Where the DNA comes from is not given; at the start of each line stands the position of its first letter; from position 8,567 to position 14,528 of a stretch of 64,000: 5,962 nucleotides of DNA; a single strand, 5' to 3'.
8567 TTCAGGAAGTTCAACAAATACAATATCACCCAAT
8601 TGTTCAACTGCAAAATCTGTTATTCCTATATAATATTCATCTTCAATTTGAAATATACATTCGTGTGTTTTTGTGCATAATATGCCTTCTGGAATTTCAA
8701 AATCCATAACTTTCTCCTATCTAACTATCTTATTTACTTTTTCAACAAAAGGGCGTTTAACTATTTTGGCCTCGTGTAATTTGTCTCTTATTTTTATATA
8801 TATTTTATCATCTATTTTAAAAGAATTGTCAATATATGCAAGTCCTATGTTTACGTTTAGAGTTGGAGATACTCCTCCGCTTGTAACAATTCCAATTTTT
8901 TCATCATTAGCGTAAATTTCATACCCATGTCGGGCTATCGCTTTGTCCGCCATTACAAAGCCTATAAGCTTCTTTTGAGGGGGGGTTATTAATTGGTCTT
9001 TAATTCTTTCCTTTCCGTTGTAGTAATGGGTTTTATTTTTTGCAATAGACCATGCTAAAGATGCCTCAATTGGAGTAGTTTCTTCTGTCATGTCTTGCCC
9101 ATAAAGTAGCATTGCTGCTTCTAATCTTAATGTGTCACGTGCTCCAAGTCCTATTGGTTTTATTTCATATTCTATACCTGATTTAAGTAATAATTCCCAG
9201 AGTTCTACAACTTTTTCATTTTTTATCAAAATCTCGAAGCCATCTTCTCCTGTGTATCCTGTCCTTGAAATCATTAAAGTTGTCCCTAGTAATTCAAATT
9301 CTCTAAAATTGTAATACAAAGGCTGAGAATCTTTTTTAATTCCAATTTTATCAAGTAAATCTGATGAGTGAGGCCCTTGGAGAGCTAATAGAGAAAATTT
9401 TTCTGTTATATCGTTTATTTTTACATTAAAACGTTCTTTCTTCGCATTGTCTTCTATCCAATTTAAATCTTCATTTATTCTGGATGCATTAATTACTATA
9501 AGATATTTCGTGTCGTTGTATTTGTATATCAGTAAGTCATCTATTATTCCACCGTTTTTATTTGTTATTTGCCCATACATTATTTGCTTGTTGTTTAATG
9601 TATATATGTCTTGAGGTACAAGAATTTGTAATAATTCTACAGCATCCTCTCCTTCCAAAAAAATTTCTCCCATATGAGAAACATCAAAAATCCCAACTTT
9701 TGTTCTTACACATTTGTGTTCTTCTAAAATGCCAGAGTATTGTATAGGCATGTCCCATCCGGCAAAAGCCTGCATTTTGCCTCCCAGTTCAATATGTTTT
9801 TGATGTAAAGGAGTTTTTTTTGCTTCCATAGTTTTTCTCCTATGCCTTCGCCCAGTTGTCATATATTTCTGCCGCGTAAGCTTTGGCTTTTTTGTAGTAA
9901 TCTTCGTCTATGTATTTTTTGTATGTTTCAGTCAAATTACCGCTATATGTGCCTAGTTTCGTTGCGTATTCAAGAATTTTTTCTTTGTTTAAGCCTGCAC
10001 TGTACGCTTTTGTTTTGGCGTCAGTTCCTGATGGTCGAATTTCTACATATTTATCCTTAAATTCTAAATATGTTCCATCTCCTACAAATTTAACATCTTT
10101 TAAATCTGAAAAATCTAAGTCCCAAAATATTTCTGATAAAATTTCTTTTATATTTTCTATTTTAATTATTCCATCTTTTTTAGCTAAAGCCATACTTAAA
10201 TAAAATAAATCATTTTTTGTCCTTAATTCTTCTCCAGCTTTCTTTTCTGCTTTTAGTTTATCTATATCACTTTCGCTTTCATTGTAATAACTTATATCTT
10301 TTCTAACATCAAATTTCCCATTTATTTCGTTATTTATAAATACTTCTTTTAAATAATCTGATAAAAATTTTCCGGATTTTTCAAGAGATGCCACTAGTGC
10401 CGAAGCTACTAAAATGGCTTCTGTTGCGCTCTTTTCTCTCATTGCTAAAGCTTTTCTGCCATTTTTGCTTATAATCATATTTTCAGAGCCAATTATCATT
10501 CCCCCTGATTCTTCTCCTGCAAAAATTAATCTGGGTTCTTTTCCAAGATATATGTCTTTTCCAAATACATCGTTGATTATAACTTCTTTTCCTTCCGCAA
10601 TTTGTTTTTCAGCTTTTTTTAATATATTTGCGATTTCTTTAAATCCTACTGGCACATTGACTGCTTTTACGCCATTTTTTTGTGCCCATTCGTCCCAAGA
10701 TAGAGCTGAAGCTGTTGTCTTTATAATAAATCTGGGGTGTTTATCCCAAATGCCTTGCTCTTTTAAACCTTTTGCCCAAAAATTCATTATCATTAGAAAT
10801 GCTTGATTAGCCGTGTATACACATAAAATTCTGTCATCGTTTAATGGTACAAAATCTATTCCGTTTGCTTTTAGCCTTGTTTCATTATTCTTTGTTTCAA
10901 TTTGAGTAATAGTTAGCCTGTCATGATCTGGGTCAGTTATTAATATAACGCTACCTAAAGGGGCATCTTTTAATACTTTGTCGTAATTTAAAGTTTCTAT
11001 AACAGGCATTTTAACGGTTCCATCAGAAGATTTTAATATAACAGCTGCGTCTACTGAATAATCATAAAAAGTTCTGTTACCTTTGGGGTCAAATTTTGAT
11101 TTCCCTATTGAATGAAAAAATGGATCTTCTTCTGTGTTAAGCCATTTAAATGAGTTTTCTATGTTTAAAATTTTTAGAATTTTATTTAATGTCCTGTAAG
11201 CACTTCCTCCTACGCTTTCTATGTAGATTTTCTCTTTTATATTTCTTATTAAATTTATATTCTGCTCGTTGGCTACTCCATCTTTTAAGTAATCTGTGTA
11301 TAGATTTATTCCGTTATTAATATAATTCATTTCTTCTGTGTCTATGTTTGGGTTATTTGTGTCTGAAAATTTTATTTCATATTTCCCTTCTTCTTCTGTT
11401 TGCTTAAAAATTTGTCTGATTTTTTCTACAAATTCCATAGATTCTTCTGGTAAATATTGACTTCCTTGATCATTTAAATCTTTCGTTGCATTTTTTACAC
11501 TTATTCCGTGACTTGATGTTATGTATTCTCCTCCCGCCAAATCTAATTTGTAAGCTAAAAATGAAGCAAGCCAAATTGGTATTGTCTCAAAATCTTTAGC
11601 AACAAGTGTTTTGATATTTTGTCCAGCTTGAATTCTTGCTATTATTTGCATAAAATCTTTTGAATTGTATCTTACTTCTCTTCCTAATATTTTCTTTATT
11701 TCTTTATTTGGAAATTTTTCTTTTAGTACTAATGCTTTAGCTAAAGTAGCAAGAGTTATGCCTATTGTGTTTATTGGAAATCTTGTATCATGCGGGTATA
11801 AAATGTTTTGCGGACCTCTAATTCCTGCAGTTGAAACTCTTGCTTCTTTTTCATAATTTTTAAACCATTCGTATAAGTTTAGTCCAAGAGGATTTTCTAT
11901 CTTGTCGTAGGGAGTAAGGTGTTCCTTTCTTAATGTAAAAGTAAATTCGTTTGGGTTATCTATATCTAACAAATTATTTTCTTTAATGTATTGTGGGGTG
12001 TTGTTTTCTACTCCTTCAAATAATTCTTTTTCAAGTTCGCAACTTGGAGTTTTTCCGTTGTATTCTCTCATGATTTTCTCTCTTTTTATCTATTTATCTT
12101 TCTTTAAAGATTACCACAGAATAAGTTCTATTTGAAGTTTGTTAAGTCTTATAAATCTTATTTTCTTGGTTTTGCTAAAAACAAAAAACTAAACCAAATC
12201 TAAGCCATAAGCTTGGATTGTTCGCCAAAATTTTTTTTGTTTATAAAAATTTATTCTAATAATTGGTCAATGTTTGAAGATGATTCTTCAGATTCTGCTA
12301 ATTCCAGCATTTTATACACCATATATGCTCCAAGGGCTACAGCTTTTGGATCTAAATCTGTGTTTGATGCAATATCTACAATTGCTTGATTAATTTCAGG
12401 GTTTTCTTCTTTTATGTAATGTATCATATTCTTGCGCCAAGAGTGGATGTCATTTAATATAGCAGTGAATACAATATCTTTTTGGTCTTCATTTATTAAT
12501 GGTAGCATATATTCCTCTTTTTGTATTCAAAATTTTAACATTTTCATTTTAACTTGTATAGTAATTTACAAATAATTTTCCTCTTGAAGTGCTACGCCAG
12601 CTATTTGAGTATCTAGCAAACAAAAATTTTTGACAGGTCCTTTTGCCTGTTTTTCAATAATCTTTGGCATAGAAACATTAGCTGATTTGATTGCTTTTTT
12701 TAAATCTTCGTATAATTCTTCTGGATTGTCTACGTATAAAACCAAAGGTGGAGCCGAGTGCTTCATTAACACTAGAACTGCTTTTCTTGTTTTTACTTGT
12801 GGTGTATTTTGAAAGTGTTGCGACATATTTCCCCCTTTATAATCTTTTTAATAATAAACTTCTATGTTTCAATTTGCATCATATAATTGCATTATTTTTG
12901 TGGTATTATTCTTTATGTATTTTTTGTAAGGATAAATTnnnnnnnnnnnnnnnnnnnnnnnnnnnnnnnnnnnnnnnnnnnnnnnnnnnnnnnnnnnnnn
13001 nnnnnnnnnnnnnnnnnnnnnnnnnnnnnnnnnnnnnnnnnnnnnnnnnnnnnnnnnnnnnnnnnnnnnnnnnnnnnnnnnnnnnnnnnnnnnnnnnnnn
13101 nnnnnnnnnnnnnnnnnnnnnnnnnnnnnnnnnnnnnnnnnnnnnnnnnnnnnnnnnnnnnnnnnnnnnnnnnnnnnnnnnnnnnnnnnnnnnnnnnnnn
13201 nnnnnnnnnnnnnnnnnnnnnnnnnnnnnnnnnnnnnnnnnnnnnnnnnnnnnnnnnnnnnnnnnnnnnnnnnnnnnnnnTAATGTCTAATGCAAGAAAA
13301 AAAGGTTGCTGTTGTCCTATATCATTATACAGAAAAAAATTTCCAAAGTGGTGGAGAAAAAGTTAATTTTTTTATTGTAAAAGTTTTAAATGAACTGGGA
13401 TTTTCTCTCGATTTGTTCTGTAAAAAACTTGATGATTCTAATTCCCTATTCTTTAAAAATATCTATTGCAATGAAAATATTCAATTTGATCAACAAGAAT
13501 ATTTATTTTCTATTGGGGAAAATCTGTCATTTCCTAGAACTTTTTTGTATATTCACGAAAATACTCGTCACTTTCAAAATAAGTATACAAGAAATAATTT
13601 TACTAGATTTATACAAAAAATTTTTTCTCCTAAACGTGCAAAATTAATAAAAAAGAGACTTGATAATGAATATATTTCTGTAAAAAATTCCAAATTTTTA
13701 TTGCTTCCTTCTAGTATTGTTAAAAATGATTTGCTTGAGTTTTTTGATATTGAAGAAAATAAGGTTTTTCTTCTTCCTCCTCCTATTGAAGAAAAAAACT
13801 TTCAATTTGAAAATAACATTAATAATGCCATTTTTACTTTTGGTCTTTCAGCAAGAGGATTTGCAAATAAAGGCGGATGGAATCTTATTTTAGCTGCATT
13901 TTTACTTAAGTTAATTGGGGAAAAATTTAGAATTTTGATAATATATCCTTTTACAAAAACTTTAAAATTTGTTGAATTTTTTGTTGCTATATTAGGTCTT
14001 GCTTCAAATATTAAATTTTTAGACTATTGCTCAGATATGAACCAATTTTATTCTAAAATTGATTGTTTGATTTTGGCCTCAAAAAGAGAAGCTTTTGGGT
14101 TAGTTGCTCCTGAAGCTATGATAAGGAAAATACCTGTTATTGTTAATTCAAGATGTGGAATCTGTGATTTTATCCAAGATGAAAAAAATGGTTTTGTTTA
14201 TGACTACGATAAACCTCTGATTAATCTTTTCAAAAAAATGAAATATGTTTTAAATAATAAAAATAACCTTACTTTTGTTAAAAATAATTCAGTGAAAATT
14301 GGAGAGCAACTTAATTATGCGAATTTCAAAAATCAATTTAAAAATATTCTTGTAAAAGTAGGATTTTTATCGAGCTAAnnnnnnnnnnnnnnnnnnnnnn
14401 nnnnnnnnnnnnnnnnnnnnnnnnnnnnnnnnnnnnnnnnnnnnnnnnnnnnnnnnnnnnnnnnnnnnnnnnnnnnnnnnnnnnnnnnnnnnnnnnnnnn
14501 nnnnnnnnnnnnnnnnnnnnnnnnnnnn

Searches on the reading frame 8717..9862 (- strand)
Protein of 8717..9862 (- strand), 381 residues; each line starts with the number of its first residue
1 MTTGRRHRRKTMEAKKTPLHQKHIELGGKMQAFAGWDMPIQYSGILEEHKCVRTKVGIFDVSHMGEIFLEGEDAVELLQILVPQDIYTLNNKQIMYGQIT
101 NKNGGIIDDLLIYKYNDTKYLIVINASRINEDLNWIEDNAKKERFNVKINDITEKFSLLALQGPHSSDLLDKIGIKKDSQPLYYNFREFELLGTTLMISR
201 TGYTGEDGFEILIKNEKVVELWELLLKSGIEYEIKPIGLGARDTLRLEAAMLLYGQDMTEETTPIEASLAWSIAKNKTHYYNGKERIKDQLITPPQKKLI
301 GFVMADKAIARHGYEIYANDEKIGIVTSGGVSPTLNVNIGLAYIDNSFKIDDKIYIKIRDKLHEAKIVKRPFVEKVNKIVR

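Call 66: search_protein_families(library=pfam, proteins=[window:8717-9862:-], max_evalue=0.00001)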
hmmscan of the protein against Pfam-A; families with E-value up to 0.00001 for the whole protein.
window:8717-9862:- (381 aa): 2 families
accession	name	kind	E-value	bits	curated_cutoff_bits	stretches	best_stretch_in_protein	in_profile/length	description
PF01571.26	GCV_T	-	7.8e-90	301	25.6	1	19-271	1-254/255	Aminomethyltransferase folate-binding domain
PF08669.17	GCV_T_C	-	1.3e-23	83.1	25.9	1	297-373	1-79/80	Glycine cleavage T-protein C-terminal barrel domain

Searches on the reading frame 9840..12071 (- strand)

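Call 66: search_protein_families(library=pfam, proteins=[window:9840-12071:-], max_evalue=0.00001)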
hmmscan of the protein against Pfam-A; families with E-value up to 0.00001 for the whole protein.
window:9840-12071:- (743 aa): 2 families
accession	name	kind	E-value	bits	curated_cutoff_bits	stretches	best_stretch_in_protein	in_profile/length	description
PF02878.22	PGM_PMM_I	-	6.1e-10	39.4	22.5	1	99-224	17-133/138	Phosphoglucomutase/phosphomannomutase, alpha/beta/alpha domain I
PF02880.22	PGM_PMM_III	-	7e-09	36.3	20.7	1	428-577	5-111/115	Phosphoglucomutase/phosphomannomutase, alpha/beta/alpha domain III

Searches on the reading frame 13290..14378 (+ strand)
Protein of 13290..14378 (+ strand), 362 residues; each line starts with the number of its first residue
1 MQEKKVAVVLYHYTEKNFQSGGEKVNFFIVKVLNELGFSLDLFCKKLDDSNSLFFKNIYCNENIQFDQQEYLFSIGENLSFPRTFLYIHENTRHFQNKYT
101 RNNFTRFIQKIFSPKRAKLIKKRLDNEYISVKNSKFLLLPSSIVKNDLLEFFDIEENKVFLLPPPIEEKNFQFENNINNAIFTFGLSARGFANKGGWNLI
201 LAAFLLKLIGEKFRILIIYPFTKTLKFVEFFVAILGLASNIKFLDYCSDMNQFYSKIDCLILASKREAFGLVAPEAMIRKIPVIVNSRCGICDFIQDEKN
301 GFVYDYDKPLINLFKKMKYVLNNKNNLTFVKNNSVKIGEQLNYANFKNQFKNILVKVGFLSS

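Call 66: search_protein_families(library=pfam, proteins=[window:13290-14378:+], max_evalue=0.00001)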
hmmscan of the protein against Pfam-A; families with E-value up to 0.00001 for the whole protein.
window:13290-14378:+ (362 aa): 3 families
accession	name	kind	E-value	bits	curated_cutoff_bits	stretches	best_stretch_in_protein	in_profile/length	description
PF00534.26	Glycos_transf_1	-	2.2e-17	63.5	26.4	1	171-326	5-161/172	Glycosyl transferases group 1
PF13692.12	Glyco_trans_1_4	-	5.5e-14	53.1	27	1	228-320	49-139/142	Glycosyl transferases group 1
PF20706.3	GT4-conflict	-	2.1e-08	34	26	1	250-298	275-323/385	Family 4 Glycosyltransferase in conflict systems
